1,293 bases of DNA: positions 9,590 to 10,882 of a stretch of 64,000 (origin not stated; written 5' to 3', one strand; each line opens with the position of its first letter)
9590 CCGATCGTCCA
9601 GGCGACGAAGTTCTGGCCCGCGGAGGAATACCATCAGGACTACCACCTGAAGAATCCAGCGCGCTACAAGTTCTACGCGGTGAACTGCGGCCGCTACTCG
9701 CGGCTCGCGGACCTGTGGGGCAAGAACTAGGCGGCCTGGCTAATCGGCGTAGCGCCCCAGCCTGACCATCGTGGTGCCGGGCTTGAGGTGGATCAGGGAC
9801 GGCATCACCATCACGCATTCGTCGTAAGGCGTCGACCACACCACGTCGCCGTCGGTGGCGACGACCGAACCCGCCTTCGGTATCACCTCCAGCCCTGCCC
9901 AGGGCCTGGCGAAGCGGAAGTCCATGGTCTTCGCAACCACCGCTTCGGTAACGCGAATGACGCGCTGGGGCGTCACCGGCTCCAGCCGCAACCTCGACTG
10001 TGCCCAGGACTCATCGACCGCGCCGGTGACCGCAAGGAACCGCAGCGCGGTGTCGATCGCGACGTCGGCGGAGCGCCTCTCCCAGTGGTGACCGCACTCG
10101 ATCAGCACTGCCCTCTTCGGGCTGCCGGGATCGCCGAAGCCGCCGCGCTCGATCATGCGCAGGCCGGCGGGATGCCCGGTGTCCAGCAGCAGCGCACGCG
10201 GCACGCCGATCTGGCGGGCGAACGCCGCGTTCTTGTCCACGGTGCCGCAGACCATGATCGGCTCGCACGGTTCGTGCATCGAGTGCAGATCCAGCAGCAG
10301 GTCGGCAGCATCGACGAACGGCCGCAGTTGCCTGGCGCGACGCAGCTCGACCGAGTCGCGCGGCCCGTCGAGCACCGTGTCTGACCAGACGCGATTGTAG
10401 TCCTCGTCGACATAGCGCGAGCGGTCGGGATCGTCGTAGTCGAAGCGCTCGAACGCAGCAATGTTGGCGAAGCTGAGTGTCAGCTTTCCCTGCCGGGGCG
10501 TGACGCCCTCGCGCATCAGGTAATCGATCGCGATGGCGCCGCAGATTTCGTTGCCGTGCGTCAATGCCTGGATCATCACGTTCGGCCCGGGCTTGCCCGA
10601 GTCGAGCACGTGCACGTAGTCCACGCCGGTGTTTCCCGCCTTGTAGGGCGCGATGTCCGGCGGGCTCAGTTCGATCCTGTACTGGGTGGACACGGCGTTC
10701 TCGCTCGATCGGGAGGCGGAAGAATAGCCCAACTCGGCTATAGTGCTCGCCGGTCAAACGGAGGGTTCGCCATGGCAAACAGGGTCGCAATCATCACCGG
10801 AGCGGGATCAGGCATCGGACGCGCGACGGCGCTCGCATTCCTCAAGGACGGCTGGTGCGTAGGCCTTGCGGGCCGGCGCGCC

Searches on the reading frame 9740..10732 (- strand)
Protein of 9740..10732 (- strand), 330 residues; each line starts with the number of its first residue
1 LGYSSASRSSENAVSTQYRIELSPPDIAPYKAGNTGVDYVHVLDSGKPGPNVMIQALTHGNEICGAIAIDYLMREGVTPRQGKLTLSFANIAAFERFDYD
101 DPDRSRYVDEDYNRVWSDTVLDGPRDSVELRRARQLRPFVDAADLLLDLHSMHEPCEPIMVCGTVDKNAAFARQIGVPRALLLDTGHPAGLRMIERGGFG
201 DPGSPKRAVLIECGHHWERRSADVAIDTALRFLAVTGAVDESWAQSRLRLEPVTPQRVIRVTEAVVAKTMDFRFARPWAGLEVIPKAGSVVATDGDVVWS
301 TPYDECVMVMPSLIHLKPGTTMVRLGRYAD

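Call 73: list_cluster_members(proteins=[window:9740-10732:-, window:12447-13895:+, window:14437-16329:-, window:17684-19051:-, window:20204-20926:-, window:23261-24607:+, window:25945-27525:+, window:27507-28904:-, window:30533-31456:-, window:31541-32212:+])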
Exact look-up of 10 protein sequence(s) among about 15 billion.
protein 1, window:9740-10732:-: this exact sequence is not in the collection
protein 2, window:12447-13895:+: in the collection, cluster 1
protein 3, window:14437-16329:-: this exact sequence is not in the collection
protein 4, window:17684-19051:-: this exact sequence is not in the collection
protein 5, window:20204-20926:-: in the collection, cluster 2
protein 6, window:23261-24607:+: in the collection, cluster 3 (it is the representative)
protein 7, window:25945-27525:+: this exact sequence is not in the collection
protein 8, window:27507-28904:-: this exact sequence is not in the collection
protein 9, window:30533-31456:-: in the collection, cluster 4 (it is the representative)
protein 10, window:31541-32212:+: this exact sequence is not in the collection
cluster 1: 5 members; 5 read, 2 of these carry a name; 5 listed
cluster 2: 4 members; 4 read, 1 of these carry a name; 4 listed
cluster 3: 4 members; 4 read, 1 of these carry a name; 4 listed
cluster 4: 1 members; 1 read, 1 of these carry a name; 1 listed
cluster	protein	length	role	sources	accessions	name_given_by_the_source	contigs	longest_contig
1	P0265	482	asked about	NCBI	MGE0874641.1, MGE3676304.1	MAG: sulfatase-like hydrolase/transferase [Burkholderiales bacterium]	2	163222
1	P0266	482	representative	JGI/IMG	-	choline-sulfatase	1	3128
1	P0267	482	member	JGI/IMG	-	-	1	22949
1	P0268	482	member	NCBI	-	-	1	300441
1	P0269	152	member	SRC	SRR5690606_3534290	-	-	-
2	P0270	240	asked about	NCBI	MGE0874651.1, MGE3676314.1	MAG: RNA methyltransferase [Burkholderiales bacterium]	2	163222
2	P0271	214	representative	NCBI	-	-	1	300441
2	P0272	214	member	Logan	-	-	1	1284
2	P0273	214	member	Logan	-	-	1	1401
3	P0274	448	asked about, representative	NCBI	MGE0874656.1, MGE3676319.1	MAG: S8 family serine peptidase [Burkholderiales bacterium]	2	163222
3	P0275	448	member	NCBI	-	-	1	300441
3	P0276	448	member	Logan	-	-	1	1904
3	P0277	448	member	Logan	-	-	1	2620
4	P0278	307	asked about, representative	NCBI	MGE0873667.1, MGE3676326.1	MAG: LysR family transcriptional regulator [Burkholderiales bacterium]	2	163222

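Call 74: find_encoding_contigs(protein=P0275, flank=10000, max_places=2)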
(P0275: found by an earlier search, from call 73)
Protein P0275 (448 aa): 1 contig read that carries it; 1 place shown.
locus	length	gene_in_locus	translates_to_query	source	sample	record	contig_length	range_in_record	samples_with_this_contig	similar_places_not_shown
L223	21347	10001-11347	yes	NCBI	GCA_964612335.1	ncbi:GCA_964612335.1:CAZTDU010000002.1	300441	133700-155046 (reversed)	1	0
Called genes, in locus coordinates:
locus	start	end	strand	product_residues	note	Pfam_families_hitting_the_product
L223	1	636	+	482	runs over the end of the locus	PF00884:Sulfatase, PF16347:SGSH_C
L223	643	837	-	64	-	PF04384:Fe-S_assembly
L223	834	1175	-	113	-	PF00111:Fer2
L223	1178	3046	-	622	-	PF00012:HSP70, PF06723:MreB_Mbl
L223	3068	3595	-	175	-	PF00226:DnaJ (weak), PF07743:HSCB_C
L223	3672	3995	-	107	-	PF01521:Fe-S_biosyn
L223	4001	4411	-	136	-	PF01592:NifU_N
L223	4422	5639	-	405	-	PF00266:Aminotran_5, PF01041:DegT_DnrJ_EryC1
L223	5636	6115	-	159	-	PF02082:Rrf2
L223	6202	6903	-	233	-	PF00132:Hexapep (faint)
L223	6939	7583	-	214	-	PF00588:SpoU_methylase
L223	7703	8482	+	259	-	PF00459:Inositol_P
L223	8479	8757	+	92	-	PF04355:BamE (weak), PF07467:BLIP (weak)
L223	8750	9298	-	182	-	PF01814:Hemerythrin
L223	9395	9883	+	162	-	-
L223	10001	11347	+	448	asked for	PF00082:Peptidase_S8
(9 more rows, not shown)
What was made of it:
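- A Phage_AlpA gene is present in the relative's island (call 74).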
